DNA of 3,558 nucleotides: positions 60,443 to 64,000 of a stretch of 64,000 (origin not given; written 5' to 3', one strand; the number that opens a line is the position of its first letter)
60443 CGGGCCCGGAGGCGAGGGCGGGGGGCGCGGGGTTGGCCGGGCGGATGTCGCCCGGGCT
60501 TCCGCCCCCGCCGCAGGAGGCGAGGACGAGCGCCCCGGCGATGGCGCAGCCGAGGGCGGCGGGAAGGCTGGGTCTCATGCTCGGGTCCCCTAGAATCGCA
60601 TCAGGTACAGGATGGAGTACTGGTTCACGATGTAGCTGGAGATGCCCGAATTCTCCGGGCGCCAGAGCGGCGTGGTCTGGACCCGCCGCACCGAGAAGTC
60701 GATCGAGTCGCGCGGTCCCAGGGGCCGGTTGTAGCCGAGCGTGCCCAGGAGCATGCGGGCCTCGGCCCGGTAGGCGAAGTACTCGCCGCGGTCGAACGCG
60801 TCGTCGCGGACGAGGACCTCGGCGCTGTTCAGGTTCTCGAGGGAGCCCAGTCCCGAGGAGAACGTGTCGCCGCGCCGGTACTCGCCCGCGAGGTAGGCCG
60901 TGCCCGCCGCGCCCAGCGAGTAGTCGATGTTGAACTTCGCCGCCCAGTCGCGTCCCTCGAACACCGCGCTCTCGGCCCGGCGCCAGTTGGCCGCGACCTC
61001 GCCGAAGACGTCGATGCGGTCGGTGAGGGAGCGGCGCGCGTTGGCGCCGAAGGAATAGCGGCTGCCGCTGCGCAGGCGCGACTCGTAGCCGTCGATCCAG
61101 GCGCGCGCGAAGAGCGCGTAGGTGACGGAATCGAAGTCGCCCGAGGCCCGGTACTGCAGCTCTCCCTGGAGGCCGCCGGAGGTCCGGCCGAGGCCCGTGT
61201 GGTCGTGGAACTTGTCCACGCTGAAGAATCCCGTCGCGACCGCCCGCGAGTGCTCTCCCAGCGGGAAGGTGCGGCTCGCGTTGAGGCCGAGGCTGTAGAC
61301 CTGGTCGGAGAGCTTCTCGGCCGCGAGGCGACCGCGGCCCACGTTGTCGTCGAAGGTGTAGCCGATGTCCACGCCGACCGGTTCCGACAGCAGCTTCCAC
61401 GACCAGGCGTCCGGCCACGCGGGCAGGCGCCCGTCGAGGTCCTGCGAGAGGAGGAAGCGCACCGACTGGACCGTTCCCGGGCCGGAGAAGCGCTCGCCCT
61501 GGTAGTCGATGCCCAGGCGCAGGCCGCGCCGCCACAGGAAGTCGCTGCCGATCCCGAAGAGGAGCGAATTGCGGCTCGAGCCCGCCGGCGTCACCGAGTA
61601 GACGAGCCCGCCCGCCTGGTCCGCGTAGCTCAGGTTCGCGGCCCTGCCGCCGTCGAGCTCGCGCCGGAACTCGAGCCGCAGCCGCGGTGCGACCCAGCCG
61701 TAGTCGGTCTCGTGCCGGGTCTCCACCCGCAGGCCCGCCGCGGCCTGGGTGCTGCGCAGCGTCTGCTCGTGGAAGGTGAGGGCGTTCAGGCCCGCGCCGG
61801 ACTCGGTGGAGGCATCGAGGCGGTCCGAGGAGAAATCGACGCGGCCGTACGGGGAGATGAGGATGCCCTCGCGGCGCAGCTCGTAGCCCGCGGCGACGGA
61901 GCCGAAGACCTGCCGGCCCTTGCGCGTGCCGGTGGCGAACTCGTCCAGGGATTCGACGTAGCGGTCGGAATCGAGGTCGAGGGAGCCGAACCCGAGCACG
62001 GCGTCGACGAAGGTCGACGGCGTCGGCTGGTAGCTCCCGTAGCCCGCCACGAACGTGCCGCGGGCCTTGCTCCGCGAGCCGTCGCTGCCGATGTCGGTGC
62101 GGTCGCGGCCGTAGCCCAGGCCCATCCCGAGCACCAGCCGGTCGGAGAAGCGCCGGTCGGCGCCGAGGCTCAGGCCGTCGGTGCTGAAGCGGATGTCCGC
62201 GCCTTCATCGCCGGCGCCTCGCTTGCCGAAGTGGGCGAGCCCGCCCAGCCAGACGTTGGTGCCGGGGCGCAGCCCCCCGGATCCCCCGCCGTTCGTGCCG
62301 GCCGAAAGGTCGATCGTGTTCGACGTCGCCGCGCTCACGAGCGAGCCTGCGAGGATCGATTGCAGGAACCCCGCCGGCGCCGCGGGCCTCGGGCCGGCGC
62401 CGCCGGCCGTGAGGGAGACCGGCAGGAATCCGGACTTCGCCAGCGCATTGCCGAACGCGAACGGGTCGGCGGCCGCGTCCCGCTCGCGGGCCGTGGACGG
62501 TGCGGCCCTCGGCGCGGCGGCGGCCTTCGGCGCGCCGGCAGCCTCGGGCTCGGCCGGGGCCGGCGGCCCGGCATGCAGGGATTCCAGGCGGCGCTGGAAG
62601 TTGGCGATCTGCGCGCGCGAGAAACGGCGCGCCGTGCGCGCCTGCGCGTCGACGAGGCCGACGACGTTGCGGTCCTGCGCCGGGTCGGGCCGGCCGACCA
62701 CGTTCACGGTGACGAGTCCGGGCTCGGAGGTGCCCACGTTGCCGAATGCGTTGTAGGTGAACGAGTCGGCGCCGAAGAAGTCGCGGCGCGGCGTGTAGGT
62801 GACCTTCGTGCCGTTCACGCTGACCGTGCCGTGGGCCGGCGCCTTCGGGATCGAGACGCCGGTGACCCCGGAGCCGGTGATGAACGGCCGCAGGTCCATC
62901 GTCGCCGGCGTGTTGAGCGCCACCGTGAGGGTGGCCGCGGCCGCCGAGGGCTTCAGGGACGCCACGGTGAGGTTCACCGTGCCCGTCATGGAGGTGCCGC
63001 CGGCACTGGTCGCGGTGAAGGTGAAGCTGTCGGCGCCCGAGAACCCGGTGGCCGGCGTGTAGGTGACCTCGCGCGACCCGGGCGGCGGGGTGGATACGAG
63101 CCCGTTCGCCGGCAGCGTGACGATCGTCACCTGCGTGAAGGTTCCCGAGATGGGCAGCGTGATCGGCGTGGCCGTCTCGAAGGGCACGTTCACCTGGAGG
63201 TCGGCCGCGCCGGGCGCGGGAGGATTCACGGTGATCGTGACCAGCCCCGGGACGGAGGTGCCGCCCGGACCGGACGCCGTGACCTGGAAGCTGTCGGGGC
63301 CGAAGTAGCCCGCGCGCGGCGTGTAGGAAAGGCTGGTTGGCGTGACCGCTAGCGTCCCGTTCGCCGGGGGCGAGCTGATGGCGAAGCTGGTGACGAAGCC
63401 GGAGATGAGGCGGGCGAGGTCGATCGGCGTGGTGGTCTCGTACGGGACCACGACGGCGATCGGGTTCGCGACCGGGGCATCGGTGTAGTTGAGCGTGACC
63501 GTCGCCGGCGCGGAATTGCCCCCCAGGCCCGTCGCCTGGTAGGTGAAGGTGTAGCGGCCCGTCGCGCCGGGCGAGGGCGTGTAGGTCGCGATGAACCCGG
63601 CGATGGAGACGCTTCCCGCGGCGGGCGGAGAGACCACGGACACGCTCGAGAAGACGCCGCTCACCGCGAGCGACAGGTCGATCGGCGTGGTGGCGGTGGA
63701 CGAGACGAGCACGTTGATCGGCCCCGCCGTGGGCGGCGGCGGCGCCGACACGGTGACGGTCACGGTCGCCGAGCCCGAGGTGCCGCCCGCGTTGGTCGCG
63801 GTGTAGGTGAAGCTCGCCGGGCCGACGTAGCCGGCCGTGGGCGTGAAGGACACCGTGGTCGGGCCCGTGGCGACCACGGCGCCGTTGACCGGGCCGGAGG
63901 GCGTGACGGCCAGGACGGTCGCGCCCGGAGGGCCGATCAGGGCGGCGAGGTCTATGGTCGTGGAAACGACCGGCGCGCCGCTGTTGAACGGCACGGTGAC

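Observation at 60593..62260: Autotransporter with a second, extra beta-barrel-like module after the canonical barrel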

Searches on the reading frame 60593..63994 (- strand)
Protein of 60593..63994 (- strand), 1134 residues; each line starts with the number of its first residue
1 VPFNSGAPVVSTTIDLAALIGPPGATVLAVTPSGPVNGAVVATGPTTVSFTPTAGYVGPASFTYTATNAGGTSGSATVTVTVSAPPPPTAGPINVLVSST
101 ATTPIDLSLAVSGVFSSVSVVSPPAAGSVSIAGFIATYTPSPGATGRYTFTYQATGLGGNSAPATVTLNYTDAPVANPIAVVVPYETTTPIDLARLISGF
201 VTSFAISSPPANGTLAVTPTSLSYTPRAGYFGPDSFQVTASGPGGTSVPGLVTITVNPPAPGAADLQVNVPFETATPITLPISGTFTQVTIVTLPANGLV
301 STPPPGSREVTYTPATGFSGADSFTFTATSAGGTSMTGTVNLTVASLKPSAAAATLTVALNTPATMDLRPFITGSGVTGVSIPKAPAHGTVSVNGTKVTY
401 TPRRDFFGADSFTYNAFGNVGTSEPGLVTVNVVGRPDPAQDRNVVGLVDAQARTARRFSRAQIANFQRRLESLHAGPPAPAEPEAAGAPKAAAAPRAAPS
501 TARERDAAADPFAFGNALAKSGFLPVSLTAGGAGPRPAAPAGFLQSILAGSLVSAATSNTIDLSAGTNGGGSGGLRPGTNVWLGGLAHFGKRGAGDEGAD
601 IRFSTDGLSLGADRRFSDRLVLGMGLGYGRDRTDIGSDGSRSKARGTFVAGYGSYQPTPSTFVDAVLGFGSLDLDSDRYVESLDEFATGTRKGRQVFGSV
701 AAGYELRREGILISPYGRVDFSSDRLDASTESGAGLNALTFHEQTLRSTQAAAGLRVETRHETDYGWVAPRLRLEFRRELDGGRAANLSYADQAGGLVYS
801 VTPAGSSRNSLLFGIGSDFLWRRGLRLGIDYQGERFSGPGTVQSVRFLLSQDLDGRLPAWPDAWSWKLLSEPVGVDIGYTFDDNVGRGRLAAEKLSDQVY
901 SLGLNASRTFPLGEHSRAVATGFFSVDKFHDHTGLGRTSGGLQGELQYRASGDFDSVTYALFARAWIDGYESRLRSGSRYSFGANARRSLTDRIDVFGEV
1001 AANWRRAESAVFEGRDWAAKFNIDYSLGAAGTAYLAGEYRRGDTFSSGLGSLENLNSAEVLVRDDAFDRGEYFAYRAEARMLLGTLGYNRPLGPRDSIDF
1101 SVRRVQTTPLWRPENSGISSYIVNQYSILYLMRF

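Call 3: search_protein_families(library=pfam, proteins=[window:60593-63994:-], max_evalue=1)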
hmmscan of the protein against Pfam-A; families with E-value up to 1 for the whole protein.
window:60593-63994:- (1134 aa): 6 families
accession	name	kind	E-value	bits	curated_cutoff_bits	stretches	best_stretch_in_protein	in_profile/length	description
PF03797.25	Autotransporter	-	6.1e-46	157.7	26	1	581-832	1-255/255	Autotransporter beta-domain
PF17963.7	Big_9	-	1.2e-40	138.7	23.6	5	349-431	4-89/89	Bacterial Ig domain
PF17892.7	Cadherin_5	-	1.3e-16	60.6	26.5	4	34-82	49-97/98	Cadherin-like domain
PF16403.11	Bact_surface_Ig-like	-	0.052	14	27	0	145-165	46-66/71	Bacterial surface protein, Ig-like domain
PF22352.2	K319L-like_PKD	-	0.097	13.1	27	0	39-82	41-84/84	K319L-like, PKD domain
PF09394.16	Inhibitor_I42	-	0.28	11.9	27.2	0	311-338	44-71/91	Chagasin family peptidase inhibitor I42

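Call 4: search_protein_families(library=ncbifam, proteins=[window:60593-63994:-], max_evalue=1)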
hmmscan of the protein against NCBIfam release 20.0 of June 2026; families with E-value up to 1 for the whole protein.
window:60593-63994:- (1134 aa): 6 families
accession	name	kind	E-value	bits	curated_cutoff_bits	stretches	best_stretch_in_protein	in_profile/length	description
NF012211.1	tand_rpt_95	domain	2.3e-31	107.6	90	5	27-83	29-85/98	tandem-95 repeat protein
TIGR01414.1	autotrans_barl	domain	3.4e-13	49.4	16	1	440-837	58-416/432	autotransporter outer membrane beta-barrel domain-containing protein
NF051851.1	AtpSerPepEprS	equivalog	7.8e-08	30.8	1700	1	578-834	713-970/988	autotransporter serine peptidase EprS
NF041609.1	esterase_EstP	equivalog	7.2e-06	24.6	1000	1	607-759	396-552/642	esterase EstP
TIGR04225.1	CshA_fibril_rpt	repeat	0.0041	17.9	60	0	379-423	51-95/104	fibrillar adhesin CshA-type repeat protein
NF038044.1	act_def_assoc_B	subfamily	0.011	16.2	45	1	321-372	4-54/63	actinodefensin-associated protein B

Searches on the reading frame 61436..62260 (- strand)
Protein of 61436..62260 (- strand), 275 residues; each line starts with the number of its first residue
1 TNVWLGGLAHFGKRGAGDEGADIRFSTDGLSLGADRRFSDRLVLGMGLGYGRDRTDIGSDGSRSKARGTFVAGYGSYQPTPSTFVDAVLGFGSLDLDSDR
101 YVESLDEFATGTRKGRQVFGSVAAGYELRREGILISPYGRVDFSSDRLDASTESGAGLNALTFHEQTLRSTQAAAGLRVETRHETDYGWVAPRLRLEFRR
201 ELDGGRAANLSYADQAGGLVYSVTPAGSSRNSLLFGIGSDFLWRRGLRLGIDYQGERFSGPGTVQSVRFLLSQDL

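Call 3: search_protein_families(library=pfam, proteins=[window:61436-62260:-], max_evalue=1)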
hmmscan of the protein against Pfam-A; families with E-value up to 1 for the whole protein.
window:61436-62260:- (275 aa): 3 families
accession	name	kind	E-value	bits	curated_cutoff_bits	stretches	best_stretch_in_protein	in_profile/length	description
PF03797.25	Autotransporter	-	1.6e-47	162.9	26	1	3-254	1-255/255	Autotransporter beta-domain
PF13505.12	OMP_b-brl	-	0.0011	19.6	28.7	1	45-177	23-136/175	Outer membrane protein beta-barrel domain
PF07549.19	Sec_GG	-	0.15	12.1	20.3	1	242-255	3-16/28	SecD/SecF GG Motif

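Call 4: search_protein_families(library=ncbifam, proteins=[window:61436-62260:-], max_evalue=1)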
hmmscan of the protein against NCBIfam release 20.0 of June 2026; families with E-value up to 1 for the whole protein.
window:61436-62260:- (275 aa): 3 families
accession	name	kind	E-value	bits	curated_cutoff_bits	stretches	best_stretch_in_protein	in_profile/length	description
TIGR01414.1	autotrans_barl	domain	8.4e-14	51.4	16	1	25-259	188-416/432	autotransporter outer membrane beta-barrel domain-containing protein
NF051851.1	AtpSerPepEprS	equivalog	5.2e-09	34.7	1700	1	2-256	715-970/988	autotransporter serine peptidase EprS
NF041609.1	esterase_EstP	equivalog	7.8e-07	27.8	1000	1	29-181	396-552/642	esterase EstP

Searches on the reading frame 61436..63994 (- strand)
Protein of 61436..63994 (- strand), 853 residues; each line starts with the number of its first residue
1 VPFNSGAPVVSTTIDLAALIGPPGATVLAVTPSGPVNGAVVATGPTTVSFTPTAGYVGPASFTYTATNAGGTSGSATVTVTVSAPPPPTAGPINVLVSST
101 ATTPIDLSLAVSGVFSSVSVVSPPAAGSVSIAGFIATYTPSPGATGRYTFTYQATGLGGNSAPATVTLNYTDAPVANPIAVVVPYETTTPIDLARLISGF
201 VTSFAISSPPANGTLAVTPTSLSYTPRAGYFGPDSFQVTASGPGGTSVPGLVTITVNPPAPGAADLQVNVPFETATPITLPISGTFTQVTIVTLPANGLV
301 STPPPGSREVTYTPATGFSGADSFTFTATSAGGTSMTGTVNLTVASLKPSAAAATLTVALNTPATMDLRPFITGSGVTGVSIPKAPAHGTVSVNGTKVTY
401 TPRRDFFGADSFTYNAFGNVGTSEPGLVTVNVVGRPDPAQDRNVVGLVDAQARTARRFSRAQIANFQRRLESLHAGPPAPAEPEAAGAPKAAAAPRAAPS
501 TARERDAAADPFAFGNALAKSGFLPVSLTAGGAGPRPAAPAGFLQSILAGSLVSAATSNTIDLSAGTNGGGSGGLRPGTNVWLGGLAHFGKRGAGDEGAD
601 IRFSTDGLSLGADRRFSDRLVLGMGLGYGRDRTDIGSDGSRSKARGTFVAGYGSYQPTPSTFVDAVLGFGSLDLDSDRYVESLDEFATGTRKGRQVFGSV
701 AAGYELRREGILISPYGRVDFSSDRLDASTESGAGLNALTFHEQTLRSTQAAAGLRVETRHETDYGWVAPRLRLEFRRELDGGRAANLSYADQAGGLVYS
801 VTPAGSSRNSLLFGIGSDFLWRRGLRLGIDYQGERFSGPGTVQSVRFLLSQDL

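Call 66: search_solved_structures(query=window:61436-63994:-, max_evalue=0.001)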
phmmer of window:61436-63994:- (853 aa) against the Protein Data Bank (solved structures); distinct sequences matched with E-value up to 0.001: 0.
